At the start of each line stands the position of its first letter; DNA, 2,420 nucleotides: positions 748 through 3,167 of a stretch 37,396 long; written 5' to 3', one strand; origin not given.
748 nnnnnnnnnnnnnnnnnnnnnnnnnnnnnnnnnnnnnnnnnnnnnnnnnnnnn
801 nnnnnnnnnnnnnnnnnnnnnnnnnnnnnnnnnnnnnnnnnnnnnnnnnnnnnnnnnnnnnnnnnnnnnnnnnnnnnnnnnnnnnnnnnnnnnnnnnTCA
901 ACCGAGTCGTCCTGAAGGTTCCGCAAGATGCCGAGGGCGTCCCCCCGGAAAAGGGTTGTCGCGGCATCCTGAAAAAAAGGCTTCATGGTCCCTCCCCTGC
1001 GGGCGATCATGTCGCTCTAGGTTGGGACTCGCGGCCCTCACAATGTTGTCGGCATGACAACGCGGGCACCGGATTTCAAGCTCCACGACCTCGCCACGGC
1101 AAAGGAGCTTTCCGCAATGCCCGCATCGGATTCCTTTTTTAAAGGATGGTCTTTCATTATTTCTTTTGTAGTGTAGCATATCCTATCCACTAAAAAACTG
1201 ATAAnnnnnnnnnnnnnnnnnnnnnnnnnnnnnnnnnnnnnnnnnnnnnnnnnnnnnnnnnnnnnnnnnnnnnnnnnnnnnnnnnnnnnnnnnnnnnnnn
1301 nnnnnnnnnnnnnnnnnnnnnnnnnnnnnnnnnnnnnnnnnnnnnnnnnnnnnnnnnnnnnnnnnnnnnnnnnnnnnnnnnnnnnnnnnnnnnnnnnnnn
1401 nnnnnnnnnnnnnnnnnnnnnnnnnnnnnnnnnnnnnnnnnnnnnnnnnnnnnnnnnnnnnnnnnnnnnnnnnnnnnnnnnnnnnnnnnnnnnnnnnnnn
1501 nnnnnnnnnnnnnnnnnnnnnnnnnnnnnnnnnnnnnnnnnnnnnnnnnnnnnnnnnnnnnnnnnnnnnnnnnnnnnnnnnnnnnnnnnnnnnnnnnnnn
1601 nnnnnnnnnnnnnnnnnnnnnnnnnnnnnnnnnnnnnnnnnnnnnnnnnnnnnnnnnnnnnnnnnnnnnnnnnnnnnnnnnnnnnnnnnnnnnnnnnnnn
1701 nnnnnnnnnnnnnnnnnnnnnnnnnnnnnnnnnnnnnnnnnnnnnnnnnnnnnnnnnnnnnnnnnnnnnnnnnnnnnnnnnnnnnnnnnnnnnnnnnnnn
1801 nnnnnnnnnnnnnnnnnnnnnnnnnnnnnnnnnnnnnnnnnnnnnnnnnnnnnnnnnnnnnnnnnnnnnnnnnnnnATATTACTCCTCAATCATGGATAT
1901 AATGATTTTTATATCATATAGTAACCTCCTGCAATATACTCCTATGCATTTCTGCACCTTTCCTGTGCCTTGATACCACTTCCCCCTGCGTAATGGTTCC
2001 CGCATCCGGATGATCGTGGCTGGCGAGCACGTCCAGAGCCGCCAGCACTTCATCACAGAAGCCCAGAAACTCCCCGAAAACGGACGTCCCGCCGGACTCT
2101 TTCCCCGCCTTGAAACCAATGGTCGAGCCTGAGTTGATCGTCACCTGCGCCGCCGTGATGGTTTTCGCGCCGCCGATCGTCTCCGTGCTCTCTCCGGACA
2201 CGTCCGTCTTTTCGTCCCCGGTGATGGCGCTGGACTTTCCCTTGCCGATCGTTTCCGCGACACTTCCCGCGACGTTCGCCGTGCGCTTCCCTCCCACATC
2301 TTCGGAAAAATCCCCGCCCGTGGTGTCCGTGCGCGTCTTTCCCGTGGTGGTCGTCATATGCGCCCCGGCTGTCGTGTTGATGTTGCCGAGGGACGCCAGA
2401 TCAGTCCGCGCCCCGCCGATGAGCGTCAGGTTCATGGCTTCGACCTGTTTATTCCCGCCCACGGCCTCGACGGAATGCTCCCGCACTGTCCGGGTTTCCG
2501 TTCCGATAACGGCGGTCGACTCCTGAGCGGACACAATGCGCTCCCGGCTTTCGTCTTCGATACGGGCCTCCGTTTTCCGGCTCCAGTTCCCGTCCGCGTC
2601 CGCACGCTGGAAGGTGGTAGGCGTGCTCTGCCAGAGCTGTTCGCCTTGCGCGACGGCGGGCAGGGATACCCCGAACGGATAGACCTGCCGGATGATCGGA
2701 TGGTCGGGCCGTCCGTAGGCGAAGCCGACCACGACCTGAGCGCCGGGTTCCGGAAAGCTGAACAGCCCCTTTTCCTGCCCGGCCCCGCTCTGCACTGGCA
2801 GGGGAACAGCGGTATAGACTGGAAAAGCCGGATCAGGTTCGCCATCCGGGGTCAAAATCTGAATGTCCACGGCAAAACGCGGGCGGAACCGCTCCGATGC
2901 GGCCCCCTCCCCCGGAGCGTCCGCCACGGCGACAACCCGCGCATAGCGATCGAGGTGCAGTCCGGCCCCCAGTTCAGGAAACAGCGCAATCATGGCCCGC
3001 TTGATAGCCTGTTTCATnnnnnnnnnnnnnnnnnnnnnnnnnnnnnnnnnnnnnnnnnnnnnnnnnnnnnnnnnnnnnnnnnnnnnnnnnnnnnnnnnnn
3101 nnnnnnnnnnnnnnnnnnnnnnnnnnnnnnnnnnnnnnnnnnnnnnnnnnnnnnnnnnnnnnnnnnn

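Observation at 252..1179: Mu Com-like zinc finger translationally overlapped with a DPPY DNA methyltransferase (com-mom-like cassette with a different enzyme)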

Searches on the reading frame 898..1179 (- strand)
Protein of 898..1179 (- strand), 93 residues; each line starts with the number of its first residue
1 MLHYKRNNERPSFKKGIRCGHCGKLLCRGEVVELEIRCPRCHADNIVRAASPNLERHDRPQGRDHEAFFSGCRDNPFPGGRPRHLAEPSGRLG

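Call 3: search_protein_families(library=pfam, proteins=[window:898-1179:-], max_evalue=0.1)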
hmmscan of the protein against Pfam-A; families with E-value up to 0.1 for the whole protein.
window:898-1179:- (93 aa): 11 families
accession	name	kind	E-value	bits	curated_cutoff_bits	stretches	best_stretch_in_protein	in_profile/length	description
PF10122.14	Zn_ribbon_Com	-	2.4e-13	49.7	22.9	1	14-59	2-49/52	Mu-like prophage protein Com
PF03811.18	Zn_ribbon_InsA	-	6.5e-05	23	26.1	1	35-59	5-28/35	InsA N-terminal domain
PF06221.18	zf-C2HC5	-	0.0024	18.3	25.8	1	18-46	19-45/54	Putative zinc finger motif, C2HC5-type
PF01667.23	Ribosomal_S27e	-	0.0074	16.4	24.5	0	34-47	6-19/55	Ribosomal protein S27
PF12773.13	DZR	-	0.011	16.4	27.3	1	18-47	14-36/45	Double zinc ribbon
PF24463.1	DUF7577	-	0.019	15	28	0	36-45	3-12/27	Domain of unknown function (DUF7577)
PF23451.1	Zn_ribbon_PaaD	-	0.046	13.8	27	0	33-48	12-27/53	PaaD zinc beta ribbon domain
PF13717.11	Zn_ribbon_4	-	0.052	13.9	30.3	0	36-43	3-10/36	zinc-ribbon domain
PF24460.1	DUF7575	-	0.06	13.2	28.5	0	16-24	3-11/28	Domain of unknown function (DUF7575)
PF03367.19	Zn_ribbon_ZPR1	-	0.085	12.7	23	0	30-48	1-19/56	ZPR1 zinc-finger domain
PF13719.11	Zn_ribbon_5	-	0.097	12.9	29.3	0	16-24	25-33/37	zinc-ribbon domain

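Call 7: search_protein_families(library=ncbifam, proteins=[window:898-1179:-], max_evalue=0.01)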
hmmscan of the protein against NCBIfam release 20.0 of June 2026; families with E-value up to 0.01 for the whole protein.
window:898-1179:- (93 aa): 2 families
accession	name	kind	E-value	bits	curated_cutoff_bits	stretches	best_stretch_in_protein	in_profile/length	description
NF047912.1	ECs_2282_CxxC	subfamily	0.0026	17.6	37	0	14-33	25-44/60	ECs_2282 family putative zinc-binding protein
TIGR02098.1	MJ0042_CXXC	domain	0.0044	16.7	20.9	0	35-48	2-15/38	MJ0042-type zinc finger domain-containing protein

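Call 8: search_protein_families(library=phrogs, proteins=[window:898-1179:-], max_evalue=0.001)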
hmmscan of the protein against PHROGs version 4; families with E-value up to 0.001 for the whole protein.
window:898-1179:- (93 aa): 2 families
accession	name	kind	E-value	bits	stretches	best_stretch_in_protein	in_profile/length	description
phrog_6417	-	other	1.6e-13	51.4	1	15-62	6-54/68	translational regulator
phrog_13819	-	DNA, RNA and nucleotide metabolism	3e-06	28.1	1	15-50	2-38/62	gpCom control of modification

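Call 13: search_dna_similar(query=window:898-1179:-, collection=phages, mode=protein, max_rows=40, max_evalue=0.001)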
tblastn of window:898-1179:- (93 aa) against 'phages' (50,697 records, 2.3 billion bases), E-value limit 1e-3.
Records with a match: 35; places in all: 35; records where one place covers at least 80% of the query: 12.
Best place of each record, by identity: <60% 35.
By first word of the organism name: Ralstonia 26; Burkholderia 7; Pseudomonas 1; Curvibacter 1.
By host as written in the record: Ralstonia solanacearum 21; Burkholderia cenocepacia 7780 2; Burkholderia gladioli 2; Burkholderia thailandensis 2; Ralstonia solanacearum R470 1; Ralstonia solanacearum S718 1; Ralstonia solanacearum R578 1; Ralstonia solanacearum and Ralstonia pseudosolanacearum 1; and 4 more.
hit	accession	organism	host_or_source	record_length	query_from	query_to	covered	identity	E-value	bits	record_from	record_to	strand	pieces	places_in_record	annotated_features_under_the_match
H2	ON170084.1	Ralstonia phage YO040_4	Ralstonia solanacearum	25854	7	93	94%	38.5%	4e-5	45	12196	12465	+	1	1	record has no annotation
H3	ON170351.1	Ralstonia phage YO378_4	Ralstonia solanacearum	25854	7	93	94%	38.5%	4e-5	45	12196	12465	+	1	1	record has no annotation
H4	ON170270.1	Ralstonia phage YO161_4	Ralstonia solanacearum R470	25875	7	93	94%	38.5%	4e-5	45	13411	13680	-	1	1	record has no annotation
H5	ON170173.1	Ralstonia phage YO101_3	Ralstonia solanacearum S718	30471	7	93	94%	38.5%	4e-5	45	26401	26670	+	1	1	record has no annotation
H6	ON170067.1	Ralstonia phage YO027_3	Ralstonia solanacearum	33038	7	93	94%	38.5%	4e-5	45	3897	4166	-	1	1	record has no annotation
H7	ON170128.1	Ralstonia phage YO074_4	Ralstonia solanacearum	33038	7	93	94%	38.5%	4e-5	45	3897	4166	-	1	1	record has no annotation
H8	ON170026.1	Ralstonia phage YO006_4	Ralstonia solanacearum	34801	7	93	94%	38.5%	4e-5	45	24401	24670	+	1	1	record has no annotation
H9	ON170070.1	Ralstonia phage YO029_3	Ralstonia solanacearum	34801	7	93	94%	38.5%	4e-5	45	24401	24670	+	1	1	record has no annotation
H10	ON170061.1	Ralstonia phage YO023_2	Ralstonia solanacearum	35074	7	93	94%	38.5%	4e-5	45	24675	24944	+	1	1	record has no annotation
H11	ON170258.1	Ralstonia phage YO152_1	Ralstonia solanacearum R578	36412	7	93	94%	38.5%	4e-5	45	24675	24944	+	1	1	record has no annotation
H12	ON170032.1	Ralstonia phage YO009_3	Ralstonia solanacearum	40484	7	93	94%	38.5%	4e-5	45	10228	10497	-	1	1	record has no annotation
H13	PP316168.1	Ralstonia phage RS-AB1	Ralstonia solanacearum and Ralstonia ...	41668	15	89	81%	40.3%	9e-5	44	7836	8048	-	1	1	DNA-methyltransferase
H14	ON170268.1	Ralstonia phage YO160_4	Ralstonia solanacearum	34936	17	89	78%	37.7%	1e-4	44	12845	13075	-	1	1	record has no annotation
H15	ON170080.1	Ralstonia phage YO036_4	Ralstonia solanacearum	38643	17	89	78%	37.7%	1e-4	44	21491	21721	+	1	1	record has no annotation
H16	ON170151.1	Ralstonia phage YO089_2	Ralstonia solanacearum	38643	17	89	78%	37.7%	1e-4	44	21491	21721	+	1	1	record has no annotation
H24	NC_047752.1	Burkholderia phage AP3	Burkholderia cenocepacia 7780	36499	15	64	54%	50.0%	1e-5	47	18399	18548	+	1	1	translational regulator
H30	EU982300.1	Pseudomonas phage DVM-2008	Pseudomonas fluorescens Q8r1-96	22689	12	59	52%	46.9%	3e-4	43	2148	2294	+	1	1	translational regulator Com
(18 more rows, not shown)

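Call 14: get_annotated_region(hit=H13, flank=2500)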
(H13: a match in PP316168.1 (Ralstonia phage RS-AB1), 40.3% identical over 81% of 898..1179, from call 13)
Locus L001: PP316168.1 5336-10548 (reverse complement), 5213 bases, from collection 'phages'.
description: Ralstonia phage RS-AB1, complete genome.
organism: Ralstonia phage RS-AB1 (NCBI taxid 3120098)
taxonomy: Viruses
host: Ralstonia solanacearum and Ralstonia pseudosolanacearum; source: soil; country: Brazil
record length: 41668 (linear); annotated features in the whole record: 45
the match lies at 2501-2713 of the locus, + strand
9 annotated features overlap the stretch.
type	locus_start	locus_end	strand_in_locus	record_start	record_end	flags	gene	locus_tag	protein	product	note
CDS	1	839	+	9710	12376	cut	-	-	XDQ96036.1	tail protein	-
CDS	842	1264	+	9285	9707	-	-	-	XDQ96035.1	tail protein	-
CDS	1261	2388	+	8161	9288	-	-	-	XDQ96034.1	DNA-methyltransferase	-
CDS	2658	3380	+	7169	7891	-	-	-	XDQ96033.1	DNA-methyltransferase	-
CDS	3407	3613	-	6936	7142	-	-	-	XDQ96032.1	hypothetical protein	-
CDS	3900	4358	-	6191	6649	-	-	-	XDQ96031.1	hypothetical protein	-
CDS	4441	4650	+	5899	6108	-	-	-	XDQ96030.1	arc anti-CRISPR protein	-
CDS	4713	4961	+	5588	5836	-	-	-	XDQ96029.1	transcriptional regulator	-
CDS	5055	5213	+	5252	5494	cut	-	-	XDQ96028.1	hypothetical protein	-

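Call 15: get_annotated_region(hit=H24, flank=2500)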
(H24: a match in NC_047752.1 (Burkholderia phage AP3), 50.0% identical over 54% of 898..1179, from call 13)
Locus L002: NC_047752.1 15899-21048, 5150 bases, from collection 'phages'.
description: Burkholderia phage vB_BceM_AP3, complete genome.
organism: Burkholderia phage AP3 (NCBI taxid 1636201)
taxonomy: Viruses; Duplodnaviria; Heunggongvirae; Uroviricota; Caudoviricetes; Peduoviridae; Aptresvirus; Aptresvirus AP3
host: Burkholderia cenocepacia 7780; source: -; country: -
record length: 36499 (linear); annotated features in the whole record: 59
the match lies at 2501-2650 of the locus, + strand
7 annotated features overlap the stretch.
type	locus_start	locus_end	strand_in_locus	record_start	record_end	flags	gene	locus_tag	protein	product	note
CDS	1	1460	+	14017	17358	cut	-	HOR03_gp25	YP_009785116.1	tail collar fiber protein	similar to phage tail fiber protein found in Burkholderia cepacia complex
CDS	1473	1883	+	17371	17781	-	-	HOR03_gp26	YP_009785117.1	tail fiber assembly protein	similar to hypothetical protein of Burkholderia phage ST79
CDS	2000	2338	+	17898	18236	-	-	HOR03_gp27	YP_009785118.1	hypothetical protein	similar to hypothetical protein found in Burkholderia cenocepacia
CDS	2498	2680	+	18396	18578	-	-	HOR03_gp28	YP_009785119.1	translational regulator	similar to hypothetical protein Bcenmc03_0187 found in Burkholderia cenocepacia MC0-3, with Mu-like_Com (Mu-like ...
CDS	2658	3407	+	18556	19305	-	-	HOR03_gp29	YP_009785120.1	DNA methyltransferase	similar to DNA methylase N-4 found in Burkholderia cenocepacia, with N6-N4_Mtase (DNA methylase) domain architecture ...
CDS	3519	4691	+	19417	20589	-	-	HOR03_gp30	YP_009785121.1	tail sheath protein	similar to tail sheath monomer found in Burkholderia phage KJ006, with Phage_sheath_1 (Phage tail sheath protein) ...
CDS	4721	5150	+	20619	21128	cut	-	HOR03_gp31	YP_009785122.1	head closure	similar to phage major tail tube protein found in Burkholderia cenocepacia, with Phage_tube (Phage tail tube protein ...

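Call 16: get_annotated_region(hit=H30, flank=2500)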
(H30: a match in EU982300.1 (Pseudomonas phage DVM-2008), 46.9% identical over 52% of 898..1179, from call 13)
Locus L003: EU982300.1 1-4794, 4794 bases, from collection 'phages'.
description: Pseudomonas phage DVM-2008, genomic sequence.
organism: Pseudomonas phage DVM-2008 (NCBI taxid 557989)
taxonomy: Viruses; Duplodnaviria; Heunggongvirae; Uroviricota; Caudoviricetes
host: Pseudomonas fluorescens Q8r1-96; source: -; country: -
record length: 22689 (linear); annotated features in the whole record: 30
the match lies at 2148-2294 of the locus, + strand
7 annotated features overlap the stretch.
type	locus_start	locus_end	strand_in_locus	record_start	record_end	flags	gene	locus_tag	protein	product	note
CDS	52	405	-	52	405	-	-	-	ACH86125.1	conserved hypothetical protein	Orf1; similar to hypothetical protein from Pseudomonas sp. MIS38 (BAF40425) and hypothetical protein Pfl01_1963 from ...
CDS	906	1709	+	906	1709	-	prtR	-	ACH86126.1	PrtR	prophage repressor; Cro/CI family; HTH domain (COGs 2932, 4800, 4800); similar to possible phage repressor of Cro/CI ...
CDS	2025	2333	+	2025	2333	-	-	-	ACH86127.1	translational regulator Com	Orf3; Mu-like prophage translational regulator Com (COG4416); similar to hypothetical protein Psyr_4601 from P. ...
CDS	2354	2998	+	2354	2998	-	-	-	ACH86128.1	conserved hypothetical protein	Orf4; similar to hypothetical protein Ava_C0051 from Anabaena variabilis ATCC29413 (ABA25140)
CDS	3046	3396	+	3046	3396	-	hol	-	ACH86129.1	Hol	bacteriophage holin; similar to holin PFL_1211 (AAY90498) from Pseudomonas fluorescens Pf-5 and holin from pyocin ...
CDS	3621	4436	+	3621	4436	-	cma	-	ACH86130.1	Cma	colicin M-like protein; putative bacteriocin with similarity to colicin M. similar to hypothetical protein EXA13 from ...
CDS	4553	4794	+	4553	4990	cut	-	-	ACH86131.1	hypothetical protein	Orf7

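Call 41: search_solved_structures(query=window:898-1179:-, max_evalue=1, show_alignments=2)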
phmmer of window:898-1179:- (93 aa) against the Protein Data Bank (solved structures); distinct sequences matched with E-value up to 1: 2.
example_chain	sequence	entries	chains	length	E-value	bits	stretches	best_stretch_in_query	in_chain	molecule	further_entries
2ct7_A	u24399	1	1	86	0.33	14.4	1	17-78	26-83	RING finger protein 31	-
4qiw_P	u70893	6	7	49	0.33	14.4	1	17-55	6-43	DNA-directed RNA polymerase subunit P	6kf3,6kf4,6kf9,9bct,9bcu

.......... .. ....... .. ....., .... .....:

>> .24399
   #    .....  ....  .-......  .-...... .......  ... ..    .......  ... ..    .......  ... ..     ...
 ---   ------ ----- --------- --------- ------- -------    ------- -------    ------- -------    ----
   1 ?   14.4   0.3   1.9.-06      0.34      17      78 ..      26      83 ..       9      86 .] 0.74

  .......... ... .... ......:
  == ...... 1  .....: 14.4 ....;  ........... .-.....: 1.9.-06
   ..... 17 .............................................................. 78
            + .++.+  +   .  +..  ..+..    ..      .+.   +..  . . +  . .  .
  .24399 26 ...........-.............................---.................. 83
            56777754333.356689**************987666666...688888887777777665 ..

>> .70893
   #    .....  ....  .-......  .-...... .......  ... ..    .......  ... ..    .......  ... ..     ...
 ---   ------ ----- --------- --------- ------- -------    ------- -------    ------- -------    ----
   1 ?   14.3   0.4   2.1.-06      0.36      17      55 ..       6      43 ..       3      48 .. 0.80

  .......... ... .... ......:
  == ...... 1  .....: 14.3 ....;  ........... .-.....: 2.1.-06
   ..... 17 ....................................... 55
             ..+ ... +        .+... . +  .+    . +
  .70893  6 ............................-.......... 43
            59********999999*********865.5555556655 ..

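Call 54: search_protein_families(library=padloc, proteins=[window:898-1179:-], max_evalue=0.001)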
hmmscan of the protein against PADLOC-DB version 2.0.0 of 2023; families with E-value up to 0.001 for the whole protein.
window:898-1179:- (93 aa): 0 families

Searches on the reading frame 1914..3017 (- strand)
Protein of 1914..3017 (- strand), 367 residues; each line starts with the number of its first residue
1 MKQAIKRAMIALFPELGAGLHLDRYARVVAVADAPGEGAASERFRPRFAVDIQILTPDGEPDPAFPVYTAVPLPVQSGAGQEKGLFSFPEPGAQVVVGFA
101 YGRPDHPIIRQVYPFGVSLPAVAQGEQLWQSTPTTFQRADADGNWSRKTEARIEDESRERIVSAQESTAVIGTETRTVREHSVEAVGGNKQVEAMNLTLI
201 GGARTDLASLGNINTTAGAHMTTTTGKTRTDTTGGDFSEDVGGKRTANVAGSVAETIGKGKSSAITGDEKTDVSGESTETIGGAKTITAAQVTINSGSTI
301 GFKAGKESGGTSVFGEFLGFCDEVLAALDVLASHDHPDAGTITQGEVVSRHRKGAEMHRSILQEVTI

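Call 3: search_protein_families(library=pfam, proteins=[window:1914-3017:-], max_evalue=0.1)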
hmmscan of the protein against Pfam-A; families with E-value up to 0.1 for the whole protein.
window:1914-3017:- (367 aa): 4 families
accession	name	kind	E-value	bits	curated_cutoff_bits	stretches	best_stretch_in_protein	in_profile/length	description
PF22178.3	Gp5_trimer_C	-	3.5e-07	30.8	30.9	1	221-287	44-110/112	Bacteriophage T4 gp5 C-terminal trimerisation domain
PF04717.18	Phage_base_V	-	8.2e-07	29.7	23.8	1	74-109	35-70/75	Type VI secretion system/phage-baseplate injector OB domain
PF06890.18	Phage_Mu_Gp45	-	0.0057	17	24.1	1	84-109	36-61/68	Bacteriophage Mu Gp45, N-terminal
PF20093.5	DUF6484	-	0.093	13.9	27.6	0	90-109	38-57/61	Domain of unknown function (DUF6484)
